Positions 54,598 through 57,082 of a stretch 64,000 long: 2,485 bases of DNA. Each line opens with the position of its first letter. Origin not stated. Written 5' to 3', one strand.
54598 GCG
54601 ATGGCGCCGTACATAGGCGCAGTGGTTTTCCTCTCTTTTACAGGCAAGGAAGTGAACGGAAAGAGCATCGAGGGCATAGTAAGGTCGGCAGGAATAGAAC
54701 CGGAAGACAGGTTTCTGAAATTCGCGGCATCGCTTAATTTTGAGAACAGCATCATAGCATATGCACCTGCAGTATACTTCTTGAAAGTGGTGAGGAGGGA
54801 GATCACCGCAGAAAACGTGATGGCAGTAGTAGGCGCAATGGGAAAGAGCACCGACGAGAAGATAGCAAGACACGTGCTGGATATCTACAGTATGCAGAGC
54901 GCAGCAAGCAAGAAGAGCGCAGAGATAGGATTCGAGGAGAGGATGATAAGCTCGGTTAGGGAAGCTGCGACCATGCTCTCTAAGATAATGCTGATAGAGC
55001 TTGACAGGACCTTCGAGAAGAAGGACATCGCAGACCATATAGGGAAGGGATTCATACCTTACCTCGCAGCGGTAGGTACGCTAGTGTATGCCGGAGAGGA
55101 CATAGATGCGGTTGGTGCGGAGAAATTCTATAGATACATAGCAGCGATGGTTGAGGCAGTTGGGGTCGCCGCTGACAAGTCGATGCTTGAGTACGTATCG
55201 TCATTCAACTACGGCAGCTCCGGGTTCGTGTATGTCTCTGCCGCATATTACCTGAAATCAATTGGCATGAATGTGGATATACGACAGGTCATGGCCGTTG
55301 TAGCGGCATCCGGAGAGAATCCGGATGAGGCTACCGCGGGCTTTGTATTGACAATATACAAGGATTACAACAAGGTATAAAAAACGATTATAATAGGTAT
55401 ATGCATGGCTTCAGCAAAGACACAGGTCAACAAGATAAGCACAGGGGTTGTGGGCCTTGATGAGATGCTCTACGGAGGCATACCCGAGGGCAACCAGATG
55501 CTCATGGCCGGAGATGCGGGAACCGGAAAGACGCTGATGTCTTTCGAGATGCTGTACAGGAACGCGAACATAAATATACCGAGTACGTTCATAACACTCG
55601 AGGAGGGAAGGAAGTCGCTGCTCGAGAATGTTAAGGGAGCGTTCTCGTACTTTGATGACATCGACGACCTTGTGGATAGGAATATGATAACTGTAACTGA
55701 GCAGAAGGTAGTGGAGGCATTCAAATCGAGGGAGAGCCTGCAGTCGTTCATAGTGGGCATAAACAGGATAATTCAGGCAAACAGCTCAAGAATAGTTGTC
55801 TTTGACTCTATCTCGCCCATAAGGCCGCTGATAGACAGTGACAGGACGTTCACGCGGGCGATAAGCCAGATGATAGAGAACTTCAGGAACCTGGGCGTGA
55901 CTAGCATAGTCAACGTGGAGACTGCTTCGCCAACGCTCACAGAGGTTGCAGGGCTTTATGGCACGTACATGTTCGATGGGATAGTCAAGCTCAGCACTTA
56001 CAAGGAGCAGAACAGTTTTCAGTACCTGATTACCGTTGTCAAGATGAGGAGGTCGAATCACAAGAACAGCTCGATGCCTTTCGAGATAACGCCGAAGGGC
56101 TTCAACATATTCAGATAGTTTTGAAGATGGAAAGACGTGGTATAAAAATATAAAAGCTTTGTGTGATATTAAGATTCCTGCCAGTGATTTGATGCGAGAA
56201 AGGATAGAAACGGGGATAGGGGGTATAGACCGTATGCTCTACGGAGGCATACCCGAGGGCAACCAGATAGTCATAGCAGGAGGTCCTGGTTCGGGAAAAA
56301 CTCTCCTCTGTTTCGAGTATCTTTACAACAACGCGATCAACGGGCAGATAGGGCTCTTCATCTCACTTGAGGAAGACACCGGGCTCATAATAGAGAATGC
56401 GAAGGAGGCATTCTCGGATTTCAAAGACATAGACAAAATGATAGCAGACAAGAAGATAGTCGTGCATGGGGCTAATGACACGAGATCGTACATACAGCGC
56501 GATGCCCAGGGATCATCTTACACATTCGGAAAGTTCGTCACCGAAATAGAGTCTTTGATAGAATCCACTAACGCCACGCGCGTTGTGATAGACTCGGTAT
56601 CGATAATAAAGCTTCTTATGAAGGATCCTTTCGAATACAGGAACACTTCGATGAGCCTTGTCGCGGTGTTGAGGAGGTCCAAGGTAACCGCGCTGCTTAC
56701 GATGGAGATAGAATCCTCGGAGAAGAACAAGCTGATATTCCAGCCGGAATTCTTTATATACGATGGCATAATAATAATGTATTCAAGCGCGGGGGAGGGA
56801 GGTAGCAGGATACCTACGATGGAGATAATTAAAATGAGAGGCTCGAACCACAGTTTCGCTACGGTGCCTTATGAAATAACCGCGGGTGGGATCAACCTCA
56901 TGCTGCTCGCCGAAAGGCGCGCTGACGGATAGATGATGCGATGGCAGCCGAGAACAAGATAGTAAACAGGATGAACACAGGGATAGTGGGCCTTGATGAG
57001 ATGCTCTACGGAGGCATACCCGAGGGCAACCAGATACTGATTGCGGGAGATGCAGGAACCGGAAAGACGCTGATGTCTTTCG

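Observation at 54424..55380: Tandem repeats of a ribosomal-stalk-P1-N-terminal-like domain in a non-ribosomal protein, encoded directly upstream of three KaiC-like ATPases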

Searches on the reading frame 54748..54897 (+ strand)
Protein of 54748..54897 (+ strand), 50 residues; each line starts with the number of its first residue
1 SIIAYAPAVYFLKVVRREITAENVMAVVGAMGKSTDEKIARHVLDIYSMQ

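Call 32: search_solved_structures(query=A3, max_evalue=1, show_alignments=2)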
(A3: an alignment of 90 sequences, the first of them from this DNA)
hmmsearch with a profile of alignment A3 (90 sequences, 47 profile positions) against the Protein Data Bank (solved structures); distinct sequences matched with E-value up to 1: 11.
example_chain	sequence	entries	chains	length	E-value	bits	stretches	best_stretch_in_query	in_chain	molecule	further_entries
3a1y_A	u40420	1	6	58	5.5e-08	35.8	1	4-37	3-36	50S ribosomal protein P1 (L12P)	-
4v6i_Bv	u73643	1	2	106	0.0082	19.3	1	4-44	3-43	60S acidic ribosomal protein (P2)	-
1uxc_A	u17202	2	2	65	0.12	15.6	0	19-40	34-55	FRUCTOSE REPRESSOR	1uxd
2lbf_B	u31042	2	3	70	0.16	15.1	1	9-43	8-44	60S acidic ribosomal protein P2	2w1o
6a7j_A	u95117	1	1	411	0.3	14.2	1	6-35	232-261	Cytochrome P450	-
8dvh_A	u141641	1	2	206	0.35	14.1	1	19-35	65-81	Lon protease 2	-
4v3p_Lt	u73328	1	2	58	0.4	13.9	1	15-35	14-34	Ribosomal protein P1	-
4v6x_Cu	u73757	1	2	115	0.49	13.6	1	9-42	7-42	60S acidic ribosomal protein P2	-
4beh_B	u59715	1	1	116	0.49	13.6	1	9-42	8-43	60S ACIDIC RIBOSOMAL PROTEIN P2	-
6a7i_A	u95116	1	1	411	0.53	13.5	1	5-35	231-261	Cytochrome P450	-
7qpl_A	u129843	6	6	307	0.89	12.8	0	14-39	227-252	O-phosphoserine phosphohydrolase | Phosphoserine phosphatase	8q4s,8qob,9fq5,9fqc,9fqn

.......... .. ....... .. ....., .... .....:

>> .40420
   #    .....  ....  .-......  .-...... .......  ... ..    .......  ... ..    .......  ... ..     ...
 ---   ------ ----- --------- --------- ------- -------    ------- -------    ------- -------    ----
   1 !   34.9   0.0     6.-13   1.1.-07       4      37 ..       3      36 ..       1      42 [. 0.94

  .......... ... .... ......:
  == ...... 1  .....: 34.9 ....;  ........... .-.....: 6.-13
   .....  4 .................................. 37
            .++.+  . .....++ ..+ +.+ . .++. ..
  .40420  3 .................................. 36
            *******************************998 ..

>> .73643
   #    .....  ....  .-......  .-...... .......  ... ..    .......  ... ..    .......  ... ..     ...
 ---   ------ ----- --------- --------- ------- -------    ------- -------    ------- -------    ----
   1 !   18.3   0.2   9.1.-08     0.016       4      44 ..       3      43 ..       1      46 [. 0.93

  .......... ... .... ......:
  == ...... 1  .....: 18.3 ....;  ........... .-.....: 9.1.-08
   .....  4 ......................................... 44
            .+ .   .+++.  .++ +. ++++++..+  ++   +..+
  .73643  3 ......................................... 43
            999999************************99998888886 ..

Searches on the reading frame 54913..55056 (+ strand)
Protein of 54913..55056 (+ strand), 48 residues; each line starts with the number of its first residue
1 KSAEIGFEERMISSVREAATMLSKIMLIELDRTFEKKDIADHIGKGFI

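Call 86: search_solved_structures(query=A9, max_evalue=10, show_alignments=1)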
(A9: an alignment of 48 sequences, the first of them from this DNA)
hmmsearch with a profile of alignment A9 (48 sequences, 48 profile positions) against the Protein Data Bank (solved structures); distinct sequences matched with E-value up to 10: 7.
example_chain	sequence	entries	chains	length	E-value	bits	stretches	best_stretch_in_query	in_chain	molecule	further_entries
6cay_A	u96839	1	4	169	0.1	15.5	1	9-37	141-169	Sterol-binding protein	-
5yqi_A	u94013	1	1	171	0.21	14.5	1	9-36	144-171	Membrane-anchored lipid-binding protein YSP2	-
6r6n_B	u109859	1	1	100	1.1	12.2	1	25-46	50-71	KustA0088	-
7kl9_E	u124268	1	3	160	1.1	12.2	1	3-23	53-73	CTC-445.2 inhibitor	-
6r6m_B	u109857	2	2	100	1.1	12.2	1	25-46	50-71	Kusta0088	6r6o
2waq_F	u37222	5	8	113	1.6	11.7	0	25-41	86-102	DNA-DIRECTED RNA POLYMERASE RPO4 SUBUNIT | RNA POLYMERASE SUBUNIT 7 | DNA-DIRECTED RNA POLYMERASE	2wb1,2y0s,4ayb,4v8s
5y6y_B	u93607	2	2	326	1.8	11.6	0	24-43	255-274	Epoxide hydrolase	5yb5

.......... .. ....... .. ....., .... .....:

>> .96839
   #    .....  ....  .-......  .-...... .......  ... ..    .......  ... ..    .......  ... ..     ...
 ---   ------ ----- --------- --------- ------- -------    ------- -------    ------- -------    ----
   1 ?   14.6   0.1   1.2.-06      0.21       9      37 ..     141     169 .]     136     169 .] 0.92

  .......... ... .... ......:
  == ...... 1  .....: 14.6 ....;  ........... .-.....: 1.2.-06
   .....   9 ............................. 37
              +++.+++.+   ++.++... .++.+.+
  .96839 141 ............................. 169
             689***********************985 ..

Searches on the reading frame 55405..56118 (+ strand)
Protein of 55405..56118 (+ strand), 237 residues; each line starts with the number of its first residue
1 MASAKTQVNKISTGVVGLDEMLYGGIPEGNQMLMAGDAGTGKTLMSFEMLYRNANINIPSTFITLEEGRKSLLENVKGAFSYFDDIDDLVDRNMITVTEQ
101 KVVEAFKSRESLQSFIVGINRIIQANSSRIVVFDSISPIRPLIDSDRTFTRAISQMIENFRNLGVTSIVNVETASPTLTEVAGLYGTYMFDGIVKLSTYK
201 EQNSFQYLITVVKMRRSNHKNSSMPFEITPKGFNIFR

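Call 3: search_protein_families(library=pfam, proteins=[window:55405-56118:+], max_evalue=1)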
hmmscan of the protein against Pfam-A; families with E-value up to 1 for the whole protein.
window:55405-56118:+ (237 aa): 12 families
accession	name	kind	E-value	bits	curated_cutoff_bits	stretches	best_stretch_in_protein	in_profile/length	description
PF06745.19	ATPase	-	2.3e-39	135.6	26.6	1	11-236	1-227/231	KaiC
PF13481.12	AAA_25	-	1.2e-05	25.5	27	1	20-166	24-183/195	AAA domain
PF03796.21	DnaB_C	-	0.00067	19.6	27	1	11-77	2-68/255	DnaB-like helicase C terminal domain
PF00154.27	RecA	-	0.0034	17.3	27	1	4-66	26-89/262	recA bacterial DNA recombination protein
PF07088.17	GvpD_P-loop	-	0.0046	17.3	24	1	29-198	10-174/189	GvpD gas vesicle protein, P-loop domain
PF05625.17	PAXNEB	-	0.007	15.9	28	1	11-37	19-45/366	PAXNEB protein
PF04851.21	ResIII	-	0.0098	16.3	22.5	1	30-101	24-92/164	Type III restriction enzyme, res subunit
PF14532.12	Sigma54_activ_2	-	0.012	16.3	25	1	32-93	24-85/138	Sigma-54 interaction domain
PF08423.17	Rad51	-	0.031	14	22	1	6-49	3-46/244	Rad51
PF12775.13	AAA_7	-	0.081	12.9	25.8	1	27-63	31-67/181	P-loop containing dynein motor region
PF20720.3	nSTAND3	-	0.11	12.6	27.2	1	32-86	20-74/155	Novel STAND NTPase 3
PF09848.15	SLFN-g3_helicase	-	0.11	12.2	24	1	33-61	5-26/354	Schlafen group 3, DNA/RNA helicase domain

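Call 4: search_protein_families(library=ncbifam, proteins=[window:55405-56118:+], max_evalue=1)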
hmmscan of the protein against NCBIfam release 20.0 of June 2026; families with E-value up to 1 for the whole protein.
window:55405-56118:+ (237 aa): 22 families
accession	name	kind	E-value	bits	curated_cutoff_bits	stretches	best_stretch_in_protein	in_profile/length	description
NF006799.0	PRK09302.1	equivalog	5e-35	121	408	1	4-236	6-239/515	circadian clock protein KaiC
TIGR03880.1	KaiC_arch_3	hypoth_equivalog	3.7e-27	95.3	249.45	1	14-236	1-218/224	KaiC domain-containing protein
TIGR03877.1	thermo_KaiC_1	hypoth_equivalog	2.9e-24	85.9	307.25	1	8-235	1-232/238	KaiC domain-containing protein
TIGR02655.1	circ_KaiC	equivalog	4.3e-22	78.4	546.25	1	10-236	2-229/484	circadian clock protein KaiC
TIGR03881.1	KaiC_arch_4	hypoth_equivalog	3.7e-19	69.3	247.8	1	10-231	2-223/231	KaiC domain-containing protein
NF052589.1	ArlH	equivalog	1.6e-13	50.9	215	1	18-231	9-218/229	archaellum protein ArlH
NF004723.0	PRK06067.1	subfamily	5.7e-12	45.7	194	1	4-230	9-229/243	flagellar accessory protein FlaH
NF006320.0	PRK08533.1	equivalog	7.9e-10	38.7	215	1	17-231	12-219/230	flagellar accessory protein FlaH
TIGR03878.1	thermo_KaiC_2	hypoth_equivalog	3.6e-07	29.8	232.2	1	23-160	30-161/259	KaiC domain-containing protein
NF003301.0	PRK04301.1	equivalog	1.6e-05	24.3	259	1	4-91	76-157/316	DNA repair and recombination protein RadA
NF004629.0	PRK05973.1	equivalog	1.9e-05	23.8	156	1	20-79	55-114/237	DNA helicase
TIGR00416.1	sms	equivalog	3.3e-05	22.8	403.05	1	6-122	71-179/454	DNA repair protein RadA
NF045863.1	glide_MMOB1660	exception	4.7e-05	22.5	600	1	7-76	118-186/515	MMOB1660 family gliding motility ATPase complex subunit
TIGR02236.1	recomb_radA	equivalog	0.00013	21.4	361.15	1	4-136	71-202/311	DNA repair and recombination protein RadA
TIGR03600.1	phage_DnaB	exception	0.00028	20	498.65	1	6-110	172-275/421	phage replicative helicase, DnaB family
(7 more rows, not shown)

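Call 83: search_solved_structures(query=window:55405-56115:+, max_evalue=1e-10)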
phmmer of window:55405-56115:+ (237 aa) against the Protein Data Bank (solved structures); distinct sequences matched with E-value up to 1e-10: 45.
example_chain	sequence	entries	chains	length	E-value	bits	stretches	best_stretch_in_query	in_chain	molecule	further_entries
8zn5_B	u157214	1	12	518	2.8e-39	138.4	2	8-236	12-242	KaiC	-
8wve_A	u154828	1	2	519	5e-34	121.3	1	8-236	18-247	Circadian clock oscillator protein KaiC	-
3k0f_A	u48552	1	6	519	6.9e-34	120.8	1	8-236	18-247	Circadian clock protein kinase KaiC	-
7dyk_A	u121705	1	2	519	1.6e-33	119.6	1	8-236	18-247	Circadian clock protein kinase KaiC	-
4ijm_A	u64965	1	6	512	1.7e-33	119.5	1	8-236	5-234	Circadian clock protein kinase KaiC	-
7x1y_A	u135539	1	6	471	1.8e-33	119.4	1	8-236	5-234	Circadian clock oscillator protein KaiC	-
7wdc_A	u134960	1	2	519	1.9e-33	119.4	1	8-236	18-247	Circadian clock protein kinase KaiC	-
3jzm_A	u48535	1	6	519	1.9e-33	119.4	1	8-236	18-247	Circadian clock protein kinase kaiC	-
1u9i_A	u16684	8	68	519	2e-33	119.3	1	8-236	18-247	KaiC | Circadian clock protein kinase kaiC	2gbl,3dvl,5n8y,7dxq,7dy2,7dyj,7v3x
7dyi_A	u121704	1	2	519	2e-33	119.3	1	8-236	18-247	Circadian clock protein kinase KaiC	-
1tf7_A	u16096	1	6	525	2.1e-33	119.3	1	8-236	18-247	KaiC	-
8wv8_A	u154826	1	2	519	2.1e-33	119.2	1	8-236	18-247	Circadian clock oscillator protein KaiC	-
7dye_A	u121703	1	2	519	2.1e-33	119.2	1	8-236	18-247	Circadian clock protein kinase KaiC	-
3k0a_A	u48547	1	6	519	2.2e-33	119.2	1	8-236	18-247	Circadian clock protein kinase KaiC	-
3k0c_A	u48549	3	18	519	2.3e-33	119.1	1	8-236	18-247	Circadian clock protein kinase KaiC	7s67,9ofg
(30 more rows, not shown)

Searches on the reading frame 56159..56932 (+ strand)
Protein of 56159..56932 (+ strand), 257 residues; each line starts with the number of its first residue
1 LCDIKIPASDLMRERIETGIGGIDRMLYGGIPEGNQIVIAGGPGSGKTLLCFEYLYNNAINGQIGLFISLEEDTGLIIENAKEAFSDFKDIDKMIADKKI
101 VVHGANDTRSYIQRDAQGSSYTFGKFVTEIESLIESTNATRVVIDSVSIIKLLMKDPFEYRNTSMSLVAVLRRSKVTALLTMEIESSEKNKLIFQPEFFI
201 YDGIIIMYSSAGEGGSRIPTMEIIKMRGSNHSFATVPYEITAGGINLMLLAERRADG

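Call 3: search_protein_families(library=pfam, proteins=[window:56159-56932:+], max_evalue=1)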
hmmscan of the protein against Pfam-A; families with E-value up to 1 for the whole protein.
window:56159-56932:+ (257 aa): 14 families
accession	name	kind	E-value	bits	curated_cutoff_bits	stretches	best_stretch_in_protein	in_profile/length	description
PF06745.19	ATPase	-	1.6e-50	172.1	26.6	1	16-248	1-227/231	KaiC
PF03796.21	DnaB_C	-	7.3e-05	22.7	27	1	16-79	2-65/255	DnaB-like helicase C terminal domain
PF07088.17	GvpD_P-loop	-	0.0013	19.1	24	1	34-189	10-161/189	GvpD gas vesicle protein, P-loop domain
PF13481.12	AAA_25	-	0.0024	17.9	27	1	27-148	26-153/195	AAA domain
PF00154.27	RecA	-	0.007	16.3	27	1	15-72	32-90/262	recA bacterial DNA recombination protein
PF04851.21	ResIII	-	0.0077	16.6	22.5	1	35-119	24-96/164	Type III restriction enzyme, res subunit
PF20720.3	nSTAND3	-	0.011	15.9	27.2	1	35-151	18-115/155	Novel STAND NTPase 3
PF23442.1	DUF7125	-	0.014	15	29.1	1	15-53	3-41/207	Family of unknown function (DUF7125)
PF09848.15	SLFN-g3_helicase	-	0.02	14.6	24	1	37-83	4-26/354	Schlafen group 3, DNA/RNA helicase domain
PF13238.12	AAA_18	-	0.034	15.1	29.4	1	37-98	1-58/128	AAA domain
PF13479.12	AAA_24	-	0.036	14.3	27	1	35-90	3-53/195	AAA domain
PF13191.12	AAA_16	-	0.045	14.7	32.6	1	32-146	20-140/167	AAA ATPase domain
PF13401.12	AAA_22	-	0.14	12.9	27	1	37-74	8-35/130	AAA domain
PF05625.17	PAXNEB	-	0.29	10.6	28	0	84-205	140-270/366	PAXNEB protein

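Call 4: search_protein_families(library=ncbifam, proteins=[window:56159-56932:+], max_evalue=1)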
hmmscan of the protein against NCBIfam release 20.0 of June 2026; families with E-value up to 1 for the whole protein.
window:56159-56932:+ (257 aa): 24 families
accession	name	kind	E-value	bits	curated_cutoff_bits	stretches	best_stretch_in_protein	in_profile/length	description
NF006799.0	PRK09302.1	equivalog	1.6e-39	135.8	408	1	14-250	11-241/515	circadian clock protein KaiC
TIGR03880.1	KaiC_arch_3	hypoth_equivalog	3.2e-34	118.4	249.45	1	19-247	1-217/224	KaiC domain-containing protein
TIGR03877.1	thermo_KaiC_1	hypoth_equivalog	6e-30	104.5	307.25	1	14-247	2-232/238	KaiC domain-containing protein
TIGR02655.1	circ_KaiC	equivalog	1.6e-26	93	546.25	1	15-252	2-233/484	circadian clock protein KaiC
TIGR03881.1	KaiC_arch_4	hypoth_equivalog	3.4e-25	89.1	247.8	1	14-240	1-220/231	KaiC domain-containing protein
NF004723.0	PRK06067.1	subfamily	2.2e-10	40.4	194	1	13-247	13-235/243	flagellar accessory protein FlaH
TIGR03878.1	thermo_KaiC_2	hypoth_equivalog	8.1e-08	31.9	232.2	1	23-188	25-179/259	KaiC domain-containing protein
NF052589.1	ArlH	equivalog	1.6e-07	31.3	215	1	23-240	9-215/229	archaellum protein ArlH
TIGR00416.1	sms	equivalog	1.8e-06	27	403.05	1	14-77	74-137/454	DNA repair protein RadA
TIGR03600.1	phage_DnaB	exception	3.9e-06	26.1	498.65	1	16-73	177-234/421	phage replicative helicase, DnaB family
NF004629.0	PRK05973.1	equivalog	7.1e-06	25.2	156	1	26-94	56-124/237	DNA helicase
NF006320.0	PRK08533.1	equivalog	0.00018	21.2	215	1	21-74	11-64/230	flagellar accessory protein FlaH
NF006861.0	PRK09361.1-1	equivalog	0.00021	20.9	278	1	13-108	2-97/235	DNA repair and recombination protein RadB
TIGR02237.1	recomb_radB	equivalog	0.00023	21.1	172.4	1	23-148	1-107/210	DNA repair and recombination protein RadB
TIGR00665.1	DnaB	equivalog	0.00023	20.1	385.25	1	15-71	177-233/435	replicative DNA helicase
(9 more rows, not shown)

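Call 73: find_related_loci(query=A8, collection=genome_contigs, flank=6000)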
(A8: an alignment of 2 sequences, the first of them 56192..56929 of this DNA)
Query A8 (246 aa) in genome_contigs; peptide patterns used: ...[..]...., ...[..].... (x = any residue, [..] = any of these).
64 stretches matched a pattern; 12 encode a relative of the query (tblastn E <= 1e-3); 12 distinct loci.
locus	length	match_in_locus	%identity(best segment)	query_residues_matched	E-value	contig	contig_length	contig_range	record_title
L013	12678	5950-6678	68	1-243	4e-115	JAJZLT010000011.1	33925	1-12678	MAG: Candidatus Micrarchaeota archaeon isolate MAS3.bin136 NODE_2369_length_33925_cov_2.814604, whole genome shotgun seq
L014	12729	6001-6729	66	1-243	1e-112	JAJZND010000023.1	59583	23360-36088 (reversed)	MAG: Candidatus Micrarchaeota archaeon isolate MAS3.bin71 NODE_827_length_59583_cov_2.002237, whole genome shotgun seque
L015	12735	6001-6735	62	1-245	4e-105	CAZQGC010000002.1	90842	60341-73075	MAG TPA_asm: Candidatus Micrarchaeota archaeon isolate SRP271791_co2_21 genome assembly, contig: NODE_5_length_90842_cov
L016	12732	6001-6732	60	1-244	7e-96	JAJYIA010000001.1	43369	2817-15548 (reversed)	MAG: Candidatus Micrarchaeota archaeon isolate DBS2-1.bin104 NODE_1436_length_43369_cov_3.488969, whole genome shotgun s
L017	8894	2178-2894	49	1-239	4e-76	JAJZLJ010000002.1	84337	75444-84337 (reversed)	MAG: Candidatus Micrarchaeota archaeon isolate MAS3.bin106 NODE_382_length_84337_cov_3.729878, whole genome shotgun sequ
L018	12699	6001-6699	49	4-236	9e-74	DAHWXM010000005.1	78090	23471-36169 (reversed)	MAG TPA_asm: Candidatus Micrarchaeota archaeon isolate clean2166 k141_624167, whole genome shotgun sequence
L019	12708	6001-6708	46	1-236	1e-72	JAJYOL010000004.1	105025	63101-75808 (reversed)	MAG: Candidatus Micrarchaeota archaeon isolate DBS2-5.bin41 NODE_88_length_105025_cov_6.308071, whole genome shotgun seq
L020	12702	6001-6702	48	4-237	2e-72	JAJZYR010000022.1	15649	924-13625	MAG: Candidatus Micrarchaeota archaeon isolate TL1-5.bin55 NODE_4734_length_15649_cov_3.396534, whole genome shotgun seq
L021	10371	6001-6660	43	3-237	2e-55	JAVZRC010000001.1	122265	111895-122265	MAG: Candidatus Micrarchaeia archaeon isolate DRTY-7_201803_bins_59 DRTY-7_201803_bins_59_scaffold_1, whole genome shotg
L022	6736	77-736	43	3-237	2e-55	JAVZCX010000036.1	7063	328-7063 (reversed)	MAG: Candidatus Micrarchaeia archaeon isolate DRTY-6_201705_bins_89 DRTY-6_201705_bins_89_scaffold_36, whole genome shot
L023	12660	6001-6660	42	3-237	4e-55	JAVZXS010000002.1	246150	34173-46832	MAG: Candidatus Micrarchaeia archaeon isolate JZ-3_201705_bins_117 JZ-3_201705_bins_117_scaffold_2, whole genome shotgun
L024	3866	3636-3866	70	1-77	2e-32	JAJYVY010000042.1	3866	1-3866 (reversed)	MAG: Candidatus Micrarchaeota archaeon isolate FK2.bin60 NODE_32742_length_3866_cov_1.060979, whole genome shotgun seque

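Call 82: search_solved_structures(query=window:56192-56929:+, max_evalue=1e-10)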
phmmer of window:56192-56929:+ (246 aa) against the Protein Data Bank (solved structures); distinct sequences matched with E-value up to 1e-10: 44.
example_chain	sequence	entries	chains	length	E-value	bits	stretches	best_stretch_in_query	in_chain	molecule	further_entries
8zn5_B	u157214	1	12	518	4.6e-40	140.8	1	3-241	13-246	KaiC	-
8wv8_A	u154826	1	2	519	1e-32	116.8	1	5-242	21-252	Circadian clock oscillator protein KaiC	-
8wve_A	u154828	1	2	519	1.5e-32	116.2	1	5-242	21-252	Circadian clock oscillator protein KaiC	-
7x1y_A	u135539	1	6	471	1.6e-32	116.2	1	5-242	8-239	Circadian clock oscillator protein KaiC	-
7dyk_A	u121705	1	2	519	1.6e-32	116.2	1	5-242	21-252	Circadian clock protein kinase KaiC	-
7dye_A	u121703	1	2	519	2.5e-32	115.5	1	5-242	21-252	Circadian clock protein kinase KaiC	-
3k0f_A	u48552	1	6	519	2.6e-32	115.5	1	5-242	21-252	Circadian clock protein kinase KaiC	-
7wdc_A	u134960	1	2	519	2.7e-32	115.4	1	5-242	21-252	Circadian clock protein kinase KaiC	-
3k0a_A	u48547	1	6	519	2.8e-32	115.4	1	5-242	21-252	Circadian clock protein kinase KaiC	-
3jzm_A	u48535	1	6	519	2.8e-32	115.3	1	5-242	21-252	Circadian clock protein kinase kaiC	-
1u9i_A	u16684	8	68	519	3.1e-32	115.2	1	5-242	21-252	KaiC | Circadian clock protein kinase kaiC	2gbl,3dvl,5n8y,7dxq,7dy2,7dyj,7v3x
1tf7_A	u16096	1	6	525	3.2e-32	115.1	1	5-242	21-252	KaiC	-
3k09_A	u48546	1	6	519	3.3e-32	115.1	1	5-242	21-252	Circadian clock protein kinase kaiC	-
7s65_A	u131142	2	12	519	3.4e-32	115.1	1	5-242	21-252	Circadian clock protein kinase KaiC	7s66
7x1z_A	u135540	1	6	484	3.5e-32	115.1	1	5-242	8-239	Circadian clock oscillator protein KaiC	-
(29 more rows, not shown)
